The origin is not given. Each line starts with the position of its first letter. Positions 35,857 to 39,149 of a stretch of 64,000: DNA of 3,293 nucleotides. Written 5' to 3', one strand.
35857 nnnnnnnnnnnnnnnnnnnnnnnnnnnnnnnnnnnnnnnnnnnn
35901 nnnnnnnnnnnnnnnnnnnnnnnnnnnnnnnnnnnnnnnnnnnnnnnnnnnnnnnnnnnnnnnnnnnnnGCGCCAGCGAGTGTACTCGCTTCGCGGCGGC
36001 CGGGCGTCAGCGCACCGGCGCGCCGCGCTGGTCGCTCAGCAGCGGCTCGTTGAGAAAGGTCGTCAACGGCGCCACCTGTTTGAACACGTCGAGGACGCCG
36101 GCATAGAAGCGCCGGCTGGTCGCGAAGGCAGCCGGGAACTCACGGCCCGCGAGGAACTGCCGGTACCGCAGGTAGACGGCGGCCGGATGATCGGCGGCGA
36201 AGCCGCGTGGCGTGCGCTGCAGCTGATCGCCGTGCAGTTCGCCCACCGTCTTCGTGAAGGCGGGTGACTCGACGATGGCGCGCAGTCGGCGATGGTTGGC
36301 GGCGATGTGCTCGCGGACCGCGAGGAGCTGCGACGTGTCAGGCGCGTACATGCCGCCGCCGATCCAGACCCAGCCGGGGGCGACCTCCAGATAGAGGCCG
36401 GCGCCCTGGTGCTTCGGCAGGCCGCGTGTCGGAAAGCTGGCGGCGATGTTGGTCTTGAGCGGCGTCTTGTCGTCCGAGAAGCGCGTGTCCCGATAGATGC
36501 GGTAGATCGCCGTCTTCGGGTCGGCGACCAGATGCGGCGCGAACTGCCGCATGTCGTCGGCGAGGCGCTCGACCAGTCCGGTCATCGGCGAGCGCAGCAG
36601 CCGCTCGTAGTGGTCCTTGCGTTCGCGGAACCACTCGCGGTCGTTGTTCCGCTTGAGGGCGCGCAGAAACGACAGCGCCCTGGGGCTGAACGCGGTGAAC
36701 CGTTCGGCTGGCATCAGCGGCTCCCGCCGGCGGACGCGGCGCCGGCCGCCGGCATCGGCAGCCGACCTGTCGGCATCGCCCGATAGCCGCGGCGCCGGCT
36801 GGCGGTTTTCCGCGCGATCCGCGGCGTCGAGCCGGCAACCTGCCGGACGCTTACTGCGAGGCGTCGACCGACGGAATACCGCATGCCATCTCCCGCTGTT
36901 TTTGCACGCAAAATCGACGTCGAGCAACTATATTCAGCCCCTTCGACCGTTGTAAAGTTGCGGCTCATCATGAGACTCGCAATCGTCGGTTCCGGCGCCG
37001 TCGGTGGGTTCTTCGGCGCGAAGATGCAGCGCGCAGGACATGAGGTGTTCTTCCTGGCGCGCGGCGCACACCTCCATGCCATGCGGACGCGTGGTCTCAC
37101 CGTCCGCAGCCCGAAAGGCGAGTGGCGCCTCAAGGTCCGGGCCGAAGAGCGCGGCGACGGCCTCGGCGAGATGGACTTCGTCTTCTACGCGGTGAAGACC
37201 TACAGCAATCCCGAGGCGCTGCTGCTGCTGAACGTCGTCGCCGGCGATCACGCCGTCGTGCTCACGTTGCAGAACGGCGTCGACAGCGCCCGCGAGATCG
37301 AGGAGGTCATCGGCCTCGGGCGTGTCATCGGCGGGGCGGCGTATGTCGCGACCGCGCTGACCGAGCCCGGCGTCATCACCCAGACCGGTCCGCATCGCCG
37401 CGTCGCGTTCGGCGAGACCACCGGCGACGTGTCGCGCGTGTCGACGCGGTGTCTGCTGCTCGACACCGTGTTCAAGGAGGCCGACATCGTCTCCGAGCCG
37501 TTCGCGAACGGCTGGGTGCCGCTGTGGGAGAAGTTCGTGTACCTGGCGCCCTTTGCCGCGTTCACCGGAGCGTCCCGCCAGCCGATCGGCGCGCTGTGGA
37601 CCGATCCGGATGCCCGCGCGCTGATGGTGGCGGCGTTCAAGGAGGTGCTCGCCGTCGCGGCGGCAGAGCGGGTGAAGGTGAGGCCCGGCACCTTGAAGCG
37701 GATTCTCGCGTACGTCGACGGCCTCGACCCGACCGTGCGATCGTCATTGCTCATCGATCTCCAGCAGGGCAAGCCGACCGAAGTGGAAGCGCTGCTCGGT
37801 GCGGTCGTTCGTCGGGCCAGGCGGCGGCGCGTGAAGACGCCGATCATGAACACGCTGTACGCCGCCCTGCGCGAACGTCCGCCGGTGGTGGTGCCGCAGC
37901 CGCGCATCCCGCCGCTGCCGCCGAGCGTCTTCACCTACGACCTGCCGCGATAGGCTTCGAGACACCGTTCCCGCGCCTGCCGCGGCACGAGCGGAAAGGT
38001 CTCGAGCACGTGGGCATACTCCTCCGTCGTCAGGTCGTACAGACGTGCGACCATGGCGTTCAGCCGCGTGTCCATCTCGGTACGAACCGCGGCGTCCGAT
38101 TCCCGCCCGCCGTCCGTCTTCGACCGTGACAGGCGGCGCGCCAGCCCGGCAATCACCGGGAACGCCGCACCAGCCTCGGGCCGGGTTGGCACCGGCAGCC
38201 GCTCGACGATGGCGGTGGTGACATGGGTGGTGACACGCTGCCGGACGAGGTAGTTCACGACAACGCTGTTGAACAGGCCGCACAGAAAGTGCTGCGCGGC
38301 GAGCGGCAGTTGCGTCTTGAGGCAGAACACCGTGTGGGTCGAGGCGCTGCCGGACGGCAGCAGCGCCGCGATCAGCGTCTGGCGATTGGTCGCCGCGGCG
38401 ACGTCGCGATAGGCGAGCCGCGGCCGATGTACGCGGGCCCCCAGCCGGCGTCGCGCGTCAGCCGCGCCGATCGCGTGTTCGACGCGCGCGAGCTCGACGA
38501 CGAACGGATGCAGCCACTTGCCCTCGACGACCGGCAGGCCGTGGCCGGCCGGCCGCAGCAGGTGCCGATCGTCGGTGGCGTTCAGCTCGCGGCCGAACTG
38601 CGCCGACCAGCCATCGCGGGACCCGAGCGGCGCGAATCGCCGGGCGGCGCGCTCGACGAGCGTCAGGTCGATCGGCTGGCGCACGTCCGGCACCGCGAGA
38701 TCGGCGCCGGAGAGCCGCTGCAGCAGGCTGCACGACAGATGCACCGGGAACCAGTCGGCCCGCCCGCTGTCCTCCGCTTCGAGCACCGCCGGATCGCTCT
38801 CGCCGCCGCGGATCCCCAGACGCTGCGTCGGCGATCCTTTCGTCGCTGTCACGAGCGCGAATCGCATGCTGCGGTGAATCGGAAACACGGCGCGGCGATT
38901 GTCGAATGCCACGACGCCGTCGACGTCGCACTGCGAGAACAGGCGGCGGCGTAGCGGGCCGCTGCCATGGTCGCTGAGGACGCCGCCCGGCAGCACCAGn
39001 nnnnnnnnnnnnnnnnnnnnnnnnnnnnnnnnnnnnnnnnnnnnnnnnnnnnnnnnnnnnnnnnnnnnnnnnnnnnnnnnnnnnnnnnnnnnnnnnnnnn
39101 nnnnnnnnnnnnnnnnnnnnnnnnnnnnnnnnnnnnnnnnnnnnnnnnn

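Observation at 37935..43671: Coupled RapA-like SNF2 helicase + 1,099-aa PglX/Eco57I-type N6-adenine methyltransferase with no visible nuclease: candidate minimal methylation-linked defence module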

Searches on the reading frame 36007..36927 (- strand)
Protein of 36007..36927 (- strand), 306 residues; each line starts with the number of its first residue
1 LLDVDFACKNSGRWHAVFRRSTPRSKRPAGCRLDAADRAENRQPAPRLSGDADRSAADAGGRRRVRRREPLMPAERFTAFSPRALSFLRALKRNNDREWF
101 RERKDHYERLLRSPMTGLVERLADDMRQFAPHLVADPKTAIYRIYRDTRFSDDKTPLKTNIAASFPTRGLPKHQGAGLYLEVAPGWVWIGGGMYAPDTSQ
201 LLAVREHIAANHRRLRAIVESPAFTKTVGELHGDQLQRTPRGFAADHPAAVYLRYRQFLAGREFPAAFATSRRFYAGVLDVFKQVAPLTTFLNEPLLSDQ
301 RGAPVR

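Call 11: search_protein_families(library=pfam, proteins=[window:36007-36927:-], max_evalue=0.001)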
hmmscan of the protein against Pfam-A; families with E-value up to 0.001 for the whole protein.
window:36007-36927:- (306 aa): 1 family
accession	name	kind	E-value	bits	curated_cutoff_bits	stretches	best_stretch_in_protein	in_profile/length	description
PF09365.15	DUF2461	-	4e-63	213.5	22.8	1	84-291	2-208/208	Conserved hypothetical protein (DUF2461)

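Call 72: search_protein_families(library=padloc, proteins=[window:36007-36927:-], max_evalue=0.001)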
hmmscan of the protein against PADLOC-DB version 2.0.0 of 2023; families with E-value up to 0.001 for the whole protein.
window:36007-36927:- (306 aa): 0 families

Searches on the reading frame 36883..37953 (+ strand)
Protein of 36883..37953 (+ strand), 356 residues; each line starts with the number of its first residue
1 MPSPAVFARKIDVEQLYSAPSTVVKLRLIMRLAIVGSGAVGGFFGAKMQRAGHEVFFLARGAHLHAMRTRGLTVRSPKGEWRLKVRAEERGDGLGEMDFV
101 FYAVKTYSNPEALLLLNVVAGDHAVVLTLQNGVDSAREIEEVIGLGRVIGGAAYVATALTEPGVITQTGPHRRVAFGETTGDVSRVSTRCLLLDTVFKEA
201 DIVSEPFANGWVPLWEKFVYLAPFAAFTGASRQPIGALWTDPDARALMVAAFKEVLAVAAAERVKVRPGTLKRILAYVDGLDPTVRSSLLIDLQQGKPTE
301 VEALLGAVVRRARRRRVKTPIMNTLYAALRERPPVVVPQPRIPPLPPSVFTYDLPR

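Call 11: search_protein_families(library=pfam, proteins=[window:36883-37953:+], max_evalue=0.001)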
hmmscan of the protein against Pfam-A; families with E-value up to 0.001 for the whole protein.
window:36883-37953:+ (356 aa): 2 families
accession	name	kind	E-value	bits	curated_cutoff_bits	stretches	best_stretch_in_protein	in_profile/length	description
PF02558.23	ApbA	-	3.4e-32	111.6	22.2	1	33-179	2-148/150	Ketopantoate reductase PanE/ApbA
PF08546.17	ApbA_C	-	5e-27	95.2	22.7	1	214-331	6-123/125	Ketopantoate reductase PanE/ApbA C terminal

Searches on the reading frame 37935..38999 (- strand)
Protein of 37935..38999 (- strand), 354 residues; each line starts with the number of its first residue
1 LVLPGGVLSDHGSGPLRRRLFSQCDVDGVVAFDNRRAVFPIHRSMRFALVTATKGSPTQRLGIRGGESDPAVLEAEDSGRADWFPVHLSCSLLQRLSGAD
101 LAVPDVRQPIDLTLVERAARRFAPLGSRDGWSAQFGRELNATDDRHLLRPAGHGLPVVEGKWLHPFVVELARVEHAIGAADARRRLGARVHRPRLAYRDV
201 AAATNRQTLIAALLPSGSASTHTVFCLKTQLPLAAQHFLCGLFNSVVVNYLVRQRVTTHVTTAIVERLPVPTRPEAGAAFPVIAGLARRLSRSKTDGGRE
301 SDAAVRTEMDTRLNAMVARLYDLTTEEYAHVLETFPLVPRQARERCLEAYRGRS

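Call 37: search_protein_families(library=pfam, proteins=[window:37935-38999:-], max_evalue=5)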
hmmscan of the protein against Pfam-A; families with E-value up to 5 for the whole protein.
window:37935-38999:- (354 aa): 1 family
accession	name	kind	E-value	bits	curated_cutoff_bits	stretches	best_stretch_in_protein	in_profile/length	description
PF21589.2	AP5B1_barrel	-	0.072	13.6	21.9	1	224-287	2-63/71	AP-5 complex subunit beta-1, beta-barrel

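Call 38: search_protein_families(library=padloc, proteins=[window:37935-38999:-], max_evalue=1)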
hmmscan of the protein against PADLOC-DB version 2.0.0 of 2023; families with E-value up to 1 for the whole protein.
window:37935-38999:- (354 aa): 8 families
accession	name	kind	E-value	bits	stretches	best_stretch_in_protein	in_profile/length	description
PDLC03613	REase_MTase_IIG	-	5e-15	52.2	1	2-272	851-1151/1250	Type IIG restriction enzyme-methyltransferase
PDLC03620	REase_MTase_IIG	-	2.9e-09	33.1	1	181-335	1189-1352/1378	Type IIG restriction enzyme-methyltransferase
PDLC03622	REase_MTase_IIG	-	8.5e-09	31.3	2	2-60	986-1044/1524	Type IIG restriction enzyme-methyltransferase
PDLC03365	MTase_II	-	4.8e-07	27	1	135-348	361-564/578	Type II methyltransferase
PDLC03611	REase_MTase_IIG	-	0.00022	16.7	1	194-272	1298-1375/1532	Type IIG restriction enzyme-methyltransferase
PDLC03630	REase_MTase_IIG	-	0.0033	13.3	1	236-331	993-1091/1100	Type IIG restriction enzyme-methyltransferase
PDLC03612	REase_MTase_IIG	-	0.0043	13.2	1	234-328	1141-1240/1247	Type IIG restriction enzyme-methyltransferase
PDLC03237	MTase_II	-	0.0053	12.7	1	235-330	537-619/1036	Type II methyltransferase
